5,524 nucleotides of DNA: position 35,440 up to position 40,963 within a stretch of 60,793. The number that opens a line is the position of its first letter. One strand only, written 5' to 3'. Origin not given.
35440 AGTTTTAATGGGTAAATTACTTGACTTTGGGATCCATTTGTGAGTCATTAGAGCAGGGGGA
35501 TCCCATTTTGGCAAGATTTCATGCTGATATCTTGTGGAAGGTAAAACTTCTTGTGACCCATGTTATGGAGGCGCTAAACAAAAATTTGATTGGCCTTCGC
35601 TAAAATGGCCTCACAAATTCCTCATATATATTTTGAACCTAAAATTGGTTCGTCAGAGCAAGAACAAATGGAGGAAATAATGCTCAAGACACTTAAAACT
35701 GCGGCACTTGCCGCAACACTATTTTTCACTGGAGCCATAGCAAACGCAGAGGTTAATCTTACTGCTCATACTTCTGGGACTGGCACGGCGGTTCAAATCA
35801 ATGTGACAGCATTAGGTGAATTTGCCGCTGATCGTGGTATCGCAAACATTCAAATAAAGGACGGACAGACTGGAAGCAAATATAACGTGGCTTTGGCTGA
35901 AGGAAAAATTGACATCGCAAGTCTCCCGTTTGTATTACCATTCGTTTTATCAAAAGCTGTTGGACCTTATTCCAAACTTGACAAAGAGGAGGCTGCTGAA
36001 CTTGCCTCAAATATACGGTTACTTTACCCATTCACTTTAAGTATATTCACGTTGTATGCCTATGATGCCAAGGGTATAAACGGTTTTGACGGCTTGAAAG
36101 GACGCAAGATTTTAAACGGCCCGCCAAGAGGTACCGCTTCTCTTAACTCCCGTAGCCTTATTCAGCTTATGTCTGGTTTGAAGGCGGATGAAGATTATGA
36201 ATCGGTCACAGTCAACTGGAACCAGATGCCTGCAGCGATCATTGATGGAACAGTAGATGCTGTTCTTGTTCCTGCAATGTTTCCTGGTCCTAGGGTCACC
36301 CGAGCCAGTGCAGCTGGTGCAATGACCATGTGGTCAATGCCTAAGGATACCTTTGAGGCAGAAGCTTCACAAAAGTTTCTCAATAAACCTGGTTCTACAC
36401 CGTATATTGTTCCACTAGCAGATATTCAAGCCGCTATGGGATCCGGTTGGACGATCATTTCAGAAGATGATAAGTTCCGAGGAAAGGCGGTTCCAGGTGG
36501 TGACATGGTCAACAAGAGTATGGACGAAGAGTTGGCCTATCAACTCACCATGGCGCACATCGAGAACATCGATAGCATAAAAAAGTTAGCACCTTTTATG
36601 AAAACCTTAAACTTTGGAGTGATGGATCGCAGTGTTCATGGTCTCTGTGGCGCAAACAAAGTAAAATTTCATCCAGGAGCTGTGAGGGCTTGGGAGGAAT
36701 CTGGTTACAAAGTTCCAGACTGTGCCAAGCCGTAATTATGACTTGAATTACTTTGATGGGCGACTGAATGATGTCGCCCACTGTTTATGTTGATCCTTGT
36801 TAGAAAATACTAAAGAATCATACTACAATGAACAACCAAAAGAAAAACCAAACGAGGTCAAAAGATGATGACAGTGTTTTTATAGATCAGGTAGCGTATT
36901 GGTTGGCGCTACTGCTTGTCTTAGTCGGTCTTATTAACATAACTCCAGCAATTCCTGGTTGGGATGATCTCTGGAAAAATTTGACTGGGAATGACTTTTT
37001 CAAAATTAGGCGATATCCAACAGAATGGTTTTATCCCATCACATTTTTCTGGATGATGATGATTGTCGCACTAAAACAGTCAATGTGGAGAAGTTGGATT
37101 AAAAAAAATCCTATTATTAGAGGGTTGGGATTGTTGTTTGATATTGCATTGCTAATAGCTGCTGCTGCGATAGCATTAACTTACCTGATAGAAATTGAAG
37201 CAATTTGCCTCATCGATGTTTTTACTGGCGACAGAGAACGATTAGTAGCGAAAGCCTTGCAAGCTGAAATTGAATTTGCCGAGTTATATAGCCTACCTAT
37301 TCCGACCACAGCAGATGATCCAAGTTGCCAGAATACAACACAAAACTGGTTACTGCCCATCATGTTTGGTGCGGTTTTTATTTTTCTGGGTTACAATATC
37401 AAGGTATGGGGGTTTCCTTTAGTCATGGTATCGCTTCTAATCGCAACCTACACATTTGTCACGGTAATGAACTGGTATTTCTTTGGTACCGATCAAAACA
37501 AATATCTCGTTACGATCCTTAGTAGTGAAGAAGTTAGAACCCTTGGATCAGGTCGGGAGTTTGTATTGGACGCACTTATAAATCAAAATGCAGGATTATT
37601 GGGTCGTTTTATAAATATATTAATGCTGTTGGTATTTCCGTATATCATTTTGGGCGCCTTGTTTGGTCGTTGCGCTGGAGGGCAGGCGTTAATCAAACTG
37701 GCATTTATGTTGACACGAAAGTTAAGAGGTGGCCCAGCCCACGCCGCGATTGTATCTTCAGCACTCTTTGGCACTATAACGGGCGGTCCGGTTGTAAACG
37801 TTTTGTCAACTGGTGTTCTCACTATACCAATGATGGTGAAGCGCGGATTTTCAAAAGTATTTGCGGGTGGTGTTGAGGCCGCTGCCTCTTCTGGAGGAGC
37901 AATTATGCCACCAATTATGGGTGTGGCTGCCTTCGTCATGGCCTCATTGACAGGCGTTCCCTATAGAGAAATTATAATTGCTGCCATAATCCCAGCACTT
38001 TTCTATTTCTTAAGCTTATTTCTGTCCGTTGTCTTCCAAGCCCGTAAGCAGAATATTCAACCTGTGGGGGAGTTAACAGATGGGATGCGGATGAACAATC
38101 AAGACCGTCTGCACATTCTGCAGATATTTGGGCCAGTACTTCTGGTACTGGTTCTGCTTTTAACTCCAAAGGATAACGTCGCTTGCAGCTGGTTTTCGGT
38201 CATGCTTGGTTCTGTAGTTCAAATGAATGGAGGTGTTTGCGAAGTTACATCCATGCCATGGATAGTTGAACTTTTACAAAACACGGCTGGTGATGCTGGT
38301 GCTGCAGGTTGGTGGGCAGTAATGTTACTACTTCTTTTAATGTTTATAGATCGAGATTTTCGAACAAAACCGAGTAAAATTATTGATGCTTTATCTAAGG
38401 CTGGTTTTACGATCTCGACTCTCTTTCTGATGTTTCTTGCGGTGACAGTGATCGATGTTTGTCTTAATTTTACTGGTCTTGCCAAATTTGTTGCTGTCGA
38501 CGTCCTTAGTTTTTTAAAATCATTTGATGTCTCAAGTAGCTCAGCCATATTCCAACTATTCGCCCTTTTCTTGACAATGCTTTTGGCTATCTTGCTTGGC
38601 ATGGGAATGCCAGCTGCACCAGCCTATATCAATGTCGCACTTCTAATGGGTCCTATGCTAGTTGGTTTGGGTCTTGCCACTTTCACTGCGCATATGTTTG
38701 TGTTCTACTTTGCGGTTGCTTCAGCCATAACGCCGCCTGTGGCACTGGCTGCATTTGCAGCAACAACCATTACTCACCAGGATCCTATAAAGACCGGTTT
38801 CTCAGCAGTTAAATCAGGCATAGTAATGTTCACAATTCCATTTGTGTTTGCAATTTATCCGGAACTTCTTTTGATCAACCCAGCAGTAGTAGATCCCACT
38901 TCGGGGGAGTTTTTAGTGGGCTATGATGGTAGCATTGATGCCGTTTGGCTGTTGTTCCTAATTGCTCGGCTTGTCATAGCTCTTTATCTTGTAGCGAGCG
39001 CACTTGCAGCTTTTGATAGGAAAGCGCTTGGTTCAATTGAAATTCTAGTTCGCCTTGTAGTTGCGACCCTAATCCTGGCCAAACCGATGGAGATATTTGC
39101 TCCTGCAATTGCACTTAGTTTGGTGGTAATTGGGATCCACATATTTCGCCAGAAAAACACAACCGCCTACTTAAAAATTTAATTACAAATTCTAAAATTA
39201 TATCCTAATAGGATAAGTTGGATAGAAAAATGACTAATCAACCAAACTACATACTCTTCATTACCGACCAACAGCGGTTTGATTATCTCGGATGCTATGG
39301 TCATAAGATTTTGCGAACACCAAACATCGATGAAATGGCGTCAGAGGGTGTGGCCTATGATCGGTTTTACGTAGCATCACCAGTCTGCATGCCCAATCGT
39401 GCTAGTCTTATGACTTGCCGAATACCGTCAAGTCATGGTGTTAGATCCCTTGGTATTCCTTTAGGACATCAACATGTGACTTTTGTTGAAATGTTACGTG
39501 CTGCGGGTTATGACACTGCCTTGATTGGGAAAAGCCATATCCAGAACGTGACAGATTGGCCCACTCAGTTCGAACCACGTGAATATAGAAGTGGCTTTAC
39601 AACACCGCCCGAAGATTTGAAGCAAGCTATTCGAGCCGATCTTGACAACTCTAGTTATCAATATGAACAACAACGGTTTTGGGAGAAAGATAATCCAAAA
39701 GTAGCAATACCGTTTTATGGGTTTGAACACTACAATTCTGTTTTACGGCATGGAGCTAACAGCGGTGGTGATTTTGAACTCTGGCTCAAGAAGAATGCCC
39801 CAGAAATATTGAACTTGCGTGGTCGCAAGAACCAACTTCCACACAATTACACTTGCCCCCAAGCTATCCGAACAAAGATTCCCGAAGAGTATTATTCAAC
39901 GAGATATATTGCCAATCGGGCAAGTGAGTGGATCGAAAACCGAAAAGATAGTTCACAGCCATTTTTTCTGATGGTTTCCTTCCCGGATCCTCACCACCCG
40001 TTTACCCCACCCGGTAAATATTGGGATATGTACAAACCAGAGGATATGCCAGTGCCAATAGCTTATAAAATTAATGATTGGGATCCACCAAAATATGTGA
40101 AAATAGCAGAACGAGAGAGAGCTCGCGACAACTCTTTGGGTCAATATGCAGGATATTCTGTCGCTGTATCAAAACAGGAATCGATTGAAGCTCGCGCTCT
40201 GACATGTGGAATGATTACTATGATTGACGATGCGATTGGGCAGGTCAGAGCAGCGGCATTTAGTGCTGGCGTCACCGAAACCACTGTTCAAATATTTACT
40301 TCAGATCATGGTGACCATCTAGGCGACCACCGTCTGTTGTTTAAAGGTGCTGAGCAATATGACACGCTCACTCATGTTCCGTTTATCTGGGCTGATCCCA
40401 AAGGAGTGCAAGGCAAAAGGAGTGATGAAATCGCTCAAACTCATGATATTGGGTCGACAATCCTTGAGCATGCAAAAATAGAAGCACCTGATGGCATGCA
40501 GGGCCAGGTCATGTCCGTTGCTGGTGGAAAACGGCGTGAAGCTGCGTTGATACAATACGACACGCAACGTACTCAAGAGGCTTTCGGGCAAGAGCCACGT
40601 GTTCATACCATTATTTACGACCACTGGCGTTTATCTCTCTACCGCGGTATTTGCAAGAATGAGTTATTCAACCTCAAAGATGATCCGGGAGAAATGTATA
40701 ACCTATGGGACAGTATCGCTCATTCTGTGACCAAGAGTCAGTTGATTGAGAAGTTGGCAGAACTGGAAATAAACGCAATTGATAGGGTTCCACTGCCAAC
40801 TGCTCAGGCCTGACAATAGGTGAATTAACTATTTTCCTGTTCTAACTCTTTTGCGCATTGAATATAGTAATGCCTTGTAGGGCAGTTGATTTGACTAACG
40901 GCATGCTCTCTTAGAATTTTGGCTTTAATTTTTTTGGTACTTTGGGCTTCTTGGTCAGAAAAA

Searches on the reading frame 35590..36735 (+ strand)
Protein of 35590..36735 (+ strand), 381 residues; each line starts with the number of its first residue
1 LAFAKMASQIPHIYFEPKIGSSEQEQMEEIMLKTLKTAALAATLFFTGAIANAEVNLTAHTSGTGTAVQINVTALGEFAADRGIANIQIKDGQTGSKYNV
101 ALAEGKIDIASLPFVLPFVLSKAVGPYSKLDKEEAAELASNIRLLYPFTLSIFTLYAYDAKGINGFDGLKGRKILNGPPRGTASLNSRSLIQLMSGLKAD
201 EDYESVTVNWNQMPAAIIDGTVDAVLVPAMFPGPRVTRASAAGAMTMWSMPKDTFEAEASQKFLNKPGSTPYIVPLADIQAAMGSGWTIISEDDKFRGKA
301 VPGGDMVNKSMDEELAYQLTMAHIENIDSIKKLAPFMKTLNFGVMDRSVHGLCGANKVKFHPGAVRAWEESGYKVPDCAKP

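Call 10: search_protein_families(library=pfam, proteins=[window:35590-36735:+], max_evalue=0.001)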
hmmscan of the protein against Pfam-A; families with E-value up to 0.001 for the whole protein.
window:35590-36735:+ (381 aa): 1 family
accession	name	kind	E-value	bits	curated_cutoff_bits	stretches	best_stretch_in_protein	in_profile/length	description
PF16868.10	NMT1_3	-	1.7e-19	71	27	1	59-372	4-289/289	NMT1-like family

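Call 11: search_protein_families(library=ncbifam, proteins=[window:35590-36735:+], max_evalue=0.00001)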
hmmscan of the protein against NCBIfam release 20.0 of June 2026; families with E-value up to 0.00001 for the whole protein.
window:35590-36735:+ (381 aa): 1 family
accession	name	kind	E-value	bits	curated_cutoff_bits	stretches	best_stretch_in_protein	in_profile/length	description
TIGR02122.1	TRAP_TAXI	subfamily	1.3e-21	76.8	84.35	1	35-372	5-320/320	TAXI family TRAP transporter solute-binding subunit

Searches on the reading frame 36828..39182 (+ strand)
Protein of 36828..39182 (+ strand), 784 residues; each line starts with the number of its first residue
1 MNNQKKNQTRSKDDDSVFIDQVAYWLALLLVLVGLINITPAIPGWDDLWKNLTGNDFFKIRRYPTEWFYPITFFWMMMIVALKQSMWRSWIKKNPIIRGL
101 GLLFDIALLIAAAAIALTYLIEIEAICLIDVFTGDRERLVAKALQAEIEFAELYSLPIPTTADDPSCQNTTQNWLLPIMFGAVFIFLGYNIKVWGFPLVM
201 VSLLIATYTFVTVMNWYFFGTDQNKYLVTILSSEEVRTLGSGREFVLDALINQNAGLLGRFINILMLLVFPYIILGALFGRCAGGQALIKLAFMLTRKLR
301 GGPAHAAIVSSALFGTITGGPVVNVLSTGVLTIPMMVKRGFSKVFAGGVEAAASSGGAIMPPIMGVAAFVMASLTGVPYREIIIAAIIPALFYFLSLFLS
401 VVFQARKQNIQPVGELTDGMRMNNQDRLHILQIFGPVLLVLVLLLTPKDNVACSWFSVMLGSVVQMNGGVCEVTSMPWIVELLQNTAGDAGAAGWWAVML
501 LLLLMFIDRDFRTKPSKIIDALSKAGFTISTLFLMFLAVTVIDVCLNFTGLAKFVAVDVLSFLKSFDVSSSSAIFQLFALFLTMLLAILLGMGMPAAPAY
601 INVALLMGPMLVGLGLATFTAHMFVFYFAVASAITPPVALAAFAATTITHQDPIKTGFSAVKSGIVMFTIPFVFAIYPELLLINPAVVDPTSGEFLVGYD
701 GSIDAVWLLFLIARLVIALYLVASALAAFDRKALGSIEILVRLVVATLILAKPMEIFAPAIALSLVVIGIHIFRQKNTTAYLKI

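Call 10: search_protein_families(library=pfam, proteins=[window:36828-39182:+], max_evalue=0.001)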
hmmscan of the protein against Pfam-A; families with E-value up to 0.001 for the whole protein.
window:36828-39182:+ (784 aa): 1 family
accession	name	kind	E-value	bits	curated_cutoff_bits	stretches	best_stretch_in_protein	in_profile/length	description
PF06808.19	DctM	-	1.2e-53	182.9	23.8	1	195-683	15-407/413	Tripartite ATP-independent periplasmic transporter, DctM component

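Call 11: search_protein_families(library=ncbifam, proteins=[window:36828-39182:+], max_evalue=0.00001)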
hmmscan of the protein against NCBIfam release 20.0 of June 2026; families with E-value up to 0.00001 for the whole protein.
window:36828-39182:+ (784 aa): 2 families
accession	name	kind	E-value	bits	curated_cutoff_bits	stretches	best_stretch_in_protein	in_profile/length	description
TIGR02123.1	TRAP_fused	subfamily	1.7e-104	350.7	320.65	1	239-775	141-610/615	TRAP transporter fused permease subunit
TIGR00786.1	dctM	subfamily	3.4e-19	68.9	268.45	1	270-444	43-210/405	TRAP transporter large permease subunit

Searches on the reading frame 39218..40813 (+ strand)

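Call 10: search_protein_families(library=pfam, proteins=[window:39218-40813:+], max_evalue=0.001)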
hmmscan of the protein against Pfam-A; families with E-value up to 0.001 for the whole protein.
window:39218-40813:+ (531 aa): 3 families
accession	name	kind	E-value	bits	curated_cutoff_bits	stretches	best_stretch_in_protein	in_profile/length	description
PF00884.28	Sulfatase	-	1.6e-48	166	25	1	9-420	1-300/301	Sulfatase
PF16347.10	SGSH_C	-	1.5e-12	48.4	29.3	1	379-517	10-152/154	N-sulphoglucosamine sulphohydrolase, C-terminal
PF01663.27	Phosphodiest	-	3.1e-10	40.6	23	1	12-75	2-62/342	Type I phosphodiesterase / nucleotide pyrophosphatase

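Call 11: search_protein_families(library=ncbifam, proteins=[window:39218-40813:+], max_evalue=0.00001)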
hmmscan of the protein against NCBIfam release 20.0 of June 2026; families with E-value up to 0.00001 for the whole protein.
window:39218-40813:+ (531 aa): 4 families
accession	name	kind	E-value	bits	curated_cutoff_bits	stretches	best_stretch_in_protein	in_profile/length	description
NF010322.0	PRK13759.1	equivalog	1e-73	248.5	481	2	215-512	169-456/486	arylsulfatase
NF045661.1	HdlasePehA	equivalog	2.9e-55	187.8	900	2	216-523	171-491/506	phosphoric/sulfuric ester hydrolase PehA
TIGR03417.1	chol_sulfatase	equivalog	3.9e-49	167.9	433.45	2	241-520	177-444/500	choline-sulfatase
NF052527.1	Mn_arylsulf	exception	1.5e-38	133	850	2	220-515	172-450/479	manganese-dependent arylsulfatase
